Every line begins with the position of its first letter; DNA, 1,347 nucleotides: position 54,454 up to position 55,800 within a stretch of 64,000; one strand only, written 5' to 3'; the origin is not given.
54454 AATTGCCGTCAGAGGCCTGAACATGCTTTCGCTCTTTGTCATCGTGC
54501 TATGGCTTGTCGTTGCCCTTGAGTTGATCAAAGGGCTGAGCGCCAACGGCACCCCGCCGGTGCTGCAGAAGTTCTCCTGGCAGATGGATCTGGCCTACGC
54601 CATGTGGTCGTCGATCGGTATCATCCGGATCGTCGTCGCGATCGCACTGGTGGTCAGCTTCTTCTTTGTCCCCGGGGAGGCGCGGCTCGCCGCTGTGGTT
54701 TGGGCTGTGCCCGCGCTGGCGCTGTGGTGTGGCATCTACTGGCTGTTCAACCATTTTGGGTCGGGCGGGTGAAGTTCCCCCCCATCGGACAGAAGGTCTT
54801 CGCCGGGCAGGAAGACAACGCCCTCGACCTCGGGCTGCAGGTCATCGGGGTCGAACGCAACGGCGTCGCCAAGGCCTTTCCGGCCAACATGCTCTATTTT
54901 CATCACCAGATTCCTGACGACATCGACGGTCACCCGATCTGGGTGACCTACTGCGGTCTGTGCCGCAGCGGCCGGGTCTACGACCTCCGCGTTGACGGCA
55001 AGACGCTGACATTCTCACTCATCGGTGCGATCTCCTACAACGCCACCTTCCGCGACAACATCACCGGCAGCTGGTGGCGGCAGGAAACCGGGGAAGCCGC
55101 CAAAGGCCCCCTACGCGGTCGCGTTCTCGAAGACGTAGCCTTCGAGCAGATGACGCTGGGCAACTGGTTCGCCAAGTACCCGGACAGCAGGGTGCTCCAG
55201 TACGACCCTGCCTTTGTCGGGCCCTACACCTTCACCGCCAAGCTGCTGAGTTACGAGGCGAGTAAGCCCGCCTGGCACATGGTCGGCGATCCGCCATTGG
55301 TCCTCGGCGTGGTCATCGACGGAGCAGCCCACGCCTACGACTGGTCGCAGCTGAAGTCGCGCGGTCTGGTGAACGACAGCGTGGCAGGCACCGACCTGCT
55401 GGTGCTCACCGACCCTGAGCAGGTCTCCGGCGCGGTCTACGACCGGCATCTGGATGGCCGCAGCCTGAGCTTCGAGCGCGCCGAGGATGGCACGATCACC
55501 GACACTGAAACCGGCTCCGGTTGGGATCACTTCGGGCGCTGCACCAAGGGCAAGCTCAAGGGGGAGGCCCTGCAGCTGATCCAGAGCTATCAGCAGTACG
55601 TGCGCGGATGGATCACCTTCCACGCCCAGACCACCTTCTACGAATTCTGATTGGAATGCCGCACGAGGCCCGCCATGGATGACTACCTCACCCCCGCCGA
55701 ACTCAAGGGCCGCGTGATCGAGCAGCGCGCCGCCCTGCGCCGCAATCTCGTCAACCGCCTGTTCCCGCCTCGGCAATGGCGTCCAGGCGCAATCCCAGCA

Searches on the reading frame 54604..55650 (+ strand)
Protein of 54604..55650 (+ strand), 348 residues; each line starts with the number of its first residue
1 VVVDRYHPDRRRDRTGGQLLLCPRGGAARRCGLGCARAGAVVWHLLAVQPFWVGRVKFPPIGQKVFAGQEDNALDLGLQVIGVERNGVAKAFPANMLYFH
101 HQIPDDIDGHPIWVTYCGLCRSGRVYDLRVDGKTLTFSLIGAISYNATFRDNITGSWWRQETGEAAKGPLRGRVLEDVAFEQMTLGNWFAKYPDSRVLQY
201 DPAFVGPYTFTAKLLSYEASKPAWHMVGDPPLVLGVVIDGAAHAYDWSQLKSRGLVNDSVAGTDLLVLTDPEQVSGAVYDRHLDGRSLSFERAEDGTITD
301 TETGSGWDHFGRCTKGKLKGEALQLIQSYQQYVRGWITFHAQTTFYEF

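Call 86: search_protein_families(library=pfam, proteins=[window:54604-55650:+], max_evalue=0.00001)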
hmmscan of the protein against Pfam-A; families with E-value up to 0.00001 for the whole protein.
window:54604-55650:+ (348 aa): 1 family
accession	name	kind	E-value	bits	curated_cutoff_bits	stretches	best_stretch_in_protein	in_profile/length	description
PF11376.13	DUF3179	-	2.7e-49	168.6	27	1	58-343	4-292/292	Protein of unknown function (DUF3179)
